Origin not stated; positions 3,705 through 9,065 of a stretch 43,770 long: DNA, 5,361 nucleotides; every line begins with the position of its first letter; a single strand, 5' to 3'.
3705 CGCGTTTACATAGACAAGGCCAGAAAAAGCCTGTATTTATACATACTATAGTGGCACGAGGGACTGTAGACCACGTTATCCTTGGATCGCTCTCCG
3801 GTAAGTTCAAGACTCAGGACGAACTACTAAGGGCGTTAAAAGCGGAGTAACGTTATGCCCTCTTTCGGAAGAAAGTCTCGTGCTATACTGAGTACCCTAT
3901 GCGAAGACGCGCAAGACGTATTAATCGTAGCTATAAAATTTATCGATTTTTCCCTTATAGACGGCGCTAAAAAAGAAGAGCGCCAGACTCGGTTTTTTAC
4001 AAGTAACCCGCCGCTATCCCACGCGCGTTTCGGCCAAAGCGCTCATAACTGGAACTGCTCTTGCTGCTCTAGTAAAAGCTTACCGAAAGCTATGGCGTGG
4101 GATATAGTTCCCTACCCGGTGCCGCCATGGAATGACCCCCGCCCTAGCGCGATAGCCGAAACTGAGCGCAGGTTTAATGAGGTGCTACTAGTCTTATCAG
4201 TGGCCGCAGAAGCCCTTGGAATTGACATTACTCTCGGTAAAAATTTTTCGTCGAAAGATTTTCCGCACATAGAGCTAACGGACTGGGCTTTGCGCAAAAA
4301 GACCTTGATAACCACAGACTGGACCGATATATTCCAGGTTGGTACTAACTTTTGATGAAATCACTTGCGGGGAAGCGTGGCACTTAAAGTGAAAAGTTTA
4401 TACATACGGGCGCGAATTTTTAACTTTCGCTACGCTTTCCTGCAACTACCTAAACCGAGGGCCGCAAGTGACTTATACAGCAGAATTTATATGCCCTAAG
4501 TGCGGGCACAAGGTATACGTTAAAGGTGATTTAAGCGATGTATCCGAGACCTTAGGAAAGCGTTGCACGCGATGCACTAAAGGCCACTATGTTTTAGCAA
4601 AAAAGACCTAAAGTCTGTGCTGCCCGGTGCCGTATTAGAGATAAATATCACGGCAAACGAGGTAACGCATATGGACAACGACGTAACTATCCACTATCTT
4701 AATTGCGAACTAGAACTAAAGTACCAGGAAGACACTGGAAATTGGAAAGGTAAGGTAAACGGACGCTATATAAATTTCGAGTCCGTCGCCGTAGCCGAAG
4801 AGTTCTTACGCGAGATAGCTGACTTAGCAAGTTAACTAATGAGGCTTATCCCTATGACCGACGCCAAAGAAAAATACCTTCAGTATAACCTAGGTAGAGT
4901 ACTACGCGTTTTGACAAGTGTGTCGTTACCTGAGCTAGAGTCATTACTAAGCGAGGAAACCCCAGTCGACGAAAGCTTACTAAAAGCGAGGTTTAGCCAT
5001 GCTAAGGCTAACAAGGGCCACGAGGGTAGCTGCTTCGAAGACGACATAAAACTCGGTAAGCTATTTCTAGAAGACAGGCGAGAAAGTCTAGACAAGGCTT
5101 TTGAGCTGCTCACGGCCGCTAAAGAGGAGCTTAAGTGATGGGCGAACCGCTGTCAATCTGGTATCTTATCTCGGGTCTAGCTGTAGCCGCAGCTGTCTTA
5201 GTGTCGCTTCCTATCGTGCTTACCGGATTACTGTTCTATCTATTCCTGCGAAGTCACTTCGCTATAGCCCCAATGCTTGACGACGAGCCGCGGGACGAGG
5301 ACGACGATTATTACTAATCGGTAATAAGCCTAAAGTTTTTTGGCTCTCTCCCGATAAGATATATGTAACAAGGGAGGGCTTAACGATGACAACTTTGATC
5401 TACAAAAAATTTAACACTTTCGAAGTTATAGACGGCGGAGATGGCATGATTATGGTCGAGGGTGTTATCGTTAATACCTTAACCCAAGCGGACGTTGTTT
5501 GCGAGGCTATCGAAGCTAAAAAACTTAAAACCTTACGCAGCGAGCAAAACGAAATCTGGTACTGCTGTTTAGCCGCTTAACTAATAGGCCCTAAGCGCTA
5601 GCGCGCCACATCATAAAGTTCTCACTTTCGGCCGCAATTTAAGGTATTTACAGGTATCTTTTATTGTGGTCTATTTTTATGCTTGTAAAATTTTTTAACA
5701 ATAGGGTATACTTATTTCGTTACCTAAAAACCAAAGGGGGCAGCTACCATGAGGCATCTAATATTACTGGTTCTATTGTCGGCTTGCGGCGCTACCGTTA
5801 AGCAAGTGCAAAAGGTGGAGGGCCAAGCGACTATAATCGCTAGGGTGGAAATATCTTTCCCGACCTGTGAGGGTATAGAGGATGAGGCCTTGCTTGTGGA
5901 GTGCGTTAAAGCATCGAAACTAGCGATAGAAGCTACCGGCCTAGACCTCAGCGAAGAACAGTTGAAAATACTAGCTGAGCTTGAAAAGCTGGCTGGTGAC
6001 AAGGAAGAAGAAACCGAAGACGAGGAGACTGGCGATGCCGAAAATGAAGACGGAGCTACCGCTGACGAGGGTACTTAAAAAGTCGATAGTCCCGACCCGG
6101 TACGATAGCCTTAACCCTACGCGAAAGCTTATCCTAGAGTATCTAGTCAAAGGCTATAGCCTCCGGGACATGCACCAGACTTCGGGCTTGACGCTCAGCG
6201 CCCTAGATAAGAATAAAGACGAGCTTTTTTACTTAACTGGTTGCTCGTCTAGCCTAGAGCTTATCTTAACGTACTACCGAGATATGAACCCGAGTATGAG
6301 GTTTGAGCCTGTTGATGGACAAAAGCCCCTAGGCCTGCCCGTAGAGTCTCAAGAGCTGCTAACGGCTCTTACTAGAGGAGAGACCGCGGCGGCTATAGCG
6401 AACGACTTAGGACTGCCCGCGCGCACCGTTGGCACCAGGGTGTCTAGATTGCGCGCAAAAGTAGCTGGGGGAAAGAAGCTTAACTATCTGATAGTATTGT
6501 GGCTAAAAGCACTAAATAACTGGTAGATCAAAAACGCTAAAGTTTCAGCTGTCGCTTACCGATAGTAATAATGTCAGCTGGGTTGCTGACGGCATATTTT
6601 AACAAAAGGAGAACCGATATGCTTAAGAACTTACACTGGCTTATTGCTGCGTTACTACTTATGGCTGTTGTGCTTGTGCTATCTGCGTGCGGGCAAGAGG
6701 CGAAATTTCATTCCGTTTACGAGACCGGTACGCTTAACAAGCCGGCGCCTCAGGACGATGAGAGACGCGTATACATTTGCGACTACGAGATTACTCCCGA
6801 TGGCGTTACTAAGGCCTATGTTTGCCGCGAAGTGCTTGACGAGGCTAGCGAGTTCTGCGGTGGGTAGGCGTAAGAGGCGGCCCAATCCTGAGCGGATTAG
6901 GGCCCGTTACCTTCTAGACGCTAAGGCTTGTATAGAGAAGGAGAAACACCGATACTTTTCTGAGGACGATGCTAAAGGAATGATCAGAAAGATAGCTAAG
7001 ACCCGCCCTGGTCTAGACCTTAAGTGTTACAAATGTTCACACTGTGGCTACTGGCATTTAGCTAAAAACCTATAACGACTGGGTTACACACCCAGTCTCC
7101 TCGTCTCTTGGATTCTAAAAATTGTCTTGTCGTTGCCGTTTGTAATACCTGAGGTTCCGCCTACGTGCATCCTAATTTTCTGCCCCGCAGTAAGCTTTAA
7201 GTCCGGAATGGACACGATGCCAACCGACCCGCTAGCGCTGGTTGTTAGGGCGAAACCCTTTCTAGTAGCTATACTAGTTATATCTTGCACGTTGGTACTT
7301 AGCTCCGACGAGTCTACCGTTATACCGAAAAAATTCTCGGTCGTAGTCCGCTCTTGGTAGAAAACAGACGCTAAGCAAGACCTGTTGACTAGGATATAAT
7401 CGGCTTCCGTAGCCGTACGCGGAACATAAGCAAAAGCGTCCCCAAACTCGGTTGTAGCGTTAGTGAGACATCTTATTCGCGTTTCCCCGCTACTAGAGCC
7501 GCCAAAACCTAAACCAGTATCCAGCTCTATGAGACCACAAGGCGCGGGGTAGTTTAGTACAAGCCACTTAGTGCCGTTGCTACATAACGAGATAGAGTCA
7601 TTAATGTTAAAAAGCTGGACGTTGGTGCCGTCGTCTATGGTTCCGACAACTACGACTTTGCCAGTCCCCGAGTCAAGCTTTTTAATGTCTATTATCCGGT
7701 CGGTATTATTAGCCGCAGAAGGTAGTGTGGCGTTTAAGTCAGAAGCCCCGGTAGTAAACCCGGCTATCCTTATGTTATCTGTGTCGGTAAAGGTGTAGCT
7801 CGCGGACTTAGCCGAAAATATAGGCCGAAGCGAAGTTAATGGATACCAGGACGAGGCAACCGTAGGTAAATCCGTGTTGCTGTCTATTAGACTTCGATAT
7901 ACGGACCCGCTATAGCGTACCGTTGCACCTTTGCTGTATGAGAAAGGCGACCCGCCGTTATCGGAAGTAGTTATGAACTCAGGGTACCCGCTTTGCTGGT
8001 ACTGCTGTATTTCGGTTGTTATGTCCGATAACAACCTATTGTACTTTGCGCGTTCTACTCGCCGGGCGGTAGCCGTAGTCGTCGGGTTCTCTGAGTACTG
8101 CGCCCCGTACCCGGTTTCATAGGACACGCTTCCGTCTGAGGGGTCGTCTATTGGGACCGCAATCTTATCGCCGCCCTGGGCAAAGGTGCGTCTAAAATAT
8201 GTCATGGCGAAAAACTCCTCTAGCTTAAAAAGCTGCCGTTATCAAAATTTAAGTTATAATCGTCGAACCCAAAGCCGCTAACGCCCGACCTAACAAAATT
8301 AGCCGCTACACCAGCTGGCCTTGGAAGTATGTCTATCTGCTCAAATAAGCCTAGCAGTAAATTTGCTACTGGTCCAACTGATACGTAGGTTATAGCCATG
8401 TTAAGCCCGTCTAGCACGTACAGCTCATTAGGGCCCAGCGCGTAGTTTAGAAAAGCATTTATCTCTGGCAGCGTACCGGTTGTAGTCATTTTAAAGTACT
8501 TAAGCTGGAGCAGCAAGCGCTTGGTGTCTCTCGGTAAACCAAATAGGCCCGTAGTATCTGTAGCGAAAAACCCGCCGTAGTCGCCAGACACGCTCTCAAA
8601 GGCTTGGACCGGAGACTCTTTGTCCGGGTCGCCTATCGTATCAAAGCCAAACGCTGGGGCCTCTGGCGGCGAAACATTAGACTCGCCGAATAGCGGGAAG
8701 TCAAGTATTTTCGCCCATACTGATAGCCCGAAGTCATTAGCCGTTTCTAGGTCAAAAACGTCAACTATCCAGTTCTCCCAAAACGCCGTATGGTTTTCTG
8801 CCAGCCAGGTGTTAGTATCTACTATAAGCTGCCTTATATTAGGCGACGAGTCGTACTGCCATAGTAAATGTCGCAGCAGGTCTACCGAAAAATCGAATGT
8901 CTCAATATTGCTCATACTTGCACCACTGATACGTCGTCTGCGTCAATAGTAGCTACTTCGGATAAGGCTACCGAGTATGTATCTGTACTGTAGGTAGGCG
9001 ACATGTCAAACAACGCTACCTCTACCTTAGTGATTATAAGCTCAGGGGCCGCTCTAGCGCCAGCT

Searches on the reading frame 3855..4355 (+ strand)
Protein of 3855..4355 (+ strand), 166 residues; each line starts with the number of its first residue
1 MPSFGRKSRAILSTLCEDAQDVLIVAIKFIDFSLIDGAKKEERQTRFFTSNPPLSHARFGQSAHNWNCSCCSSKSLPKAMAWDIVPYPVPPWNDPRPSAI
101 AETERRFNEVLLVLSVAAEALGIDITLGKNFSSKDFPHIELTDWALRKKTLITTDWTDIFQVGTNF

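Call 21: search_protein_families(library=pfam, proteins=[window:3855-4355:+], max_evalue=0.01)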
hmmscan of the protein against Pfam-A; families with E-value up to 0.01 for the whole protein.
window:3855-4355:+ (166 aa): 0 families

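Call 25: search_protein_families(library=phrogs, proteins=[window:3855-4355:+], max_evalue=0.001)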
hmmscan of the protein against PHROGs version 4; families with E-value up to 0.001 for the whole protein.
window:3855-4355:+ (166 aa): 1 family
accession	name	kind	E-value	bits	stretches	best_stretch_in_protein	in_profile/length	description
phrog_465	-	lysis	1.6e-10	41.8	1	1-149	42-173/292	endolysin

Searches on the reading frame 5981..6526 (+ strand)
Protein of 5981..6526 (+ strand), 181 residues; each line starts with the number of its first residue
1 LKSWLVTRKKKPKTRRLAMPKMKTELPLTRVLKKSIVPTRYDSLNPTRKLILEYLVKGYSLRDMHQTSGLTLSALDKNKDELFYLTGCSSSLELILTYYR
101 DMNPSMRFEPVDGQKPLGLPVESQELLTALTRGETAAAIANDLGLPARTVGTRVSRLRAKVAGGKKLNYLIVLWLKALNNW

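Call 21: search_protein_families(library=pfam, proteins=[window:5981-6526:+], max_evalue=0.01)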
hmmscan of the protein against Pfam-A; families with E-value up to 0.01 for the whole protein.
window:5981-6526:+ (181 aa): 2 families
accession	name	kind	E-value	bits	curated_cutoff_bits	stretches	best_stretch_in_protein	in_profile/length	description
PF00196.25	GerE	-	0.00043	20.3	23.5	0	125-160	9-44/57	Bacterial regulatory proteins, luxR family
PF08281.18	Sigma70_r4_2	-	0.0031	17.6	25.7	0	120-160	12-53/54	Sigma-70, region 4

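Call 25: search_protein_families(library=phrogs, proteins=[window:5981-6526:+], max_evalue=0.001)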
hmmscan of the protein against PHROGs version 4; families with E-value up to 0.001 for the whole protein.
window:5981-6526:+ (181 aa): 0 families

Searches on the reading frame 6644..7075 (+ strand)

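Call 21: search_protein_families(library=pfam, proteins=[window:6644-7075:+], max_evalue=0.01)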
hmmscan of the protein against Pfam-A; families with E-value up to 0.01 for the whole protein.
window:6644-7075:+ (143 aa): 0 families

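Call 25: search_protein_families(library=phrogs, proteins=[window:6644-7075:+], max_evalue=0.001)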
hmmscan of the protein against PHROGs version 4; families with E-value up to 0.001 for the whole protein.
window:6644-7075:+ (143 aa): 2 families
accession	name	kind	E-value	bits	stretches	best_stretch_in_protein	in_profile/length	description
phrog_3424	-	unknown function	0.00012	23.2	1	92-140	5-62/95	-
phrog_15216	-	unknown function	0.00074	20.5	0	100-141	17-60/78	-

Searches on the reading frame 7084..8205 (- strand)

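Call 11: search_protein_families(library=phrogs, proteins=[window:7084-8205:-], max_evalue=0.00001)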
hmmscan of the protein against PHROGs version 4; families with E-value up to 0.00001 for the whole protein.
window:7084-8205:- (373 aa): 3 families
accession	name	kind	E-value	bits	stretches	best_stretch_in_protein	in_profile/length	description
phrog_26622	-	tail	2.5e-33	116.6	1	3-117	5-119/691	tail fiber protein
phrog_19618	-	tail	1.5e-16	61.4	1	3-100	5-102/387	tail collar protein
phrog_4900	-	tail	6.9e-07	28.8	1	7-121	10-124/964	tail protein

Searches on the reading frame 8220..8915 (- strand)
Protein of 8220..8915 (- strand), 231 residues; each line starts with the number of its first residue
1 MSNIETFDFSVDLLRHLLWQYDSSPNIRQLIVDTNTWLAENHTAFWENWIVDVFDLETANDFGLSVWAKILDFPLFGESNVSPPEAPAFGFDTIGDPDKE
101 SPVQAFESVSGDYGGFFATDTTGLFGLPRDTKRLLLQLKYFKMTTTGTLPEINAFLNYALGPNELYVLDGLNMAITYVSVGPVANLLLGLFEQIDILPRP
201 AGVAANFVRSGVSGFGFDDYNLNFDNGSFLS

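Call 25: search_protein_families(library=phrogs, proteins=[window:8220-8915:-], max_evalue=0.001)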
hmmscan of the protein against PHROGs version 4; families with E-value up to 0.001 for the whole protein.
window:8220-8915:- (231 aa): 2 families
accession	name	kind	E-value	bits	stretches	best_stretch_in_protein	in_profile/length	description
phrog_587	-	head and packaging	1.1e-39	137.8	1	3-224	15-225/392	structural protein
phrog_4797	-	unknown function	1e-20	74.8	1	8-160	5-154/567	-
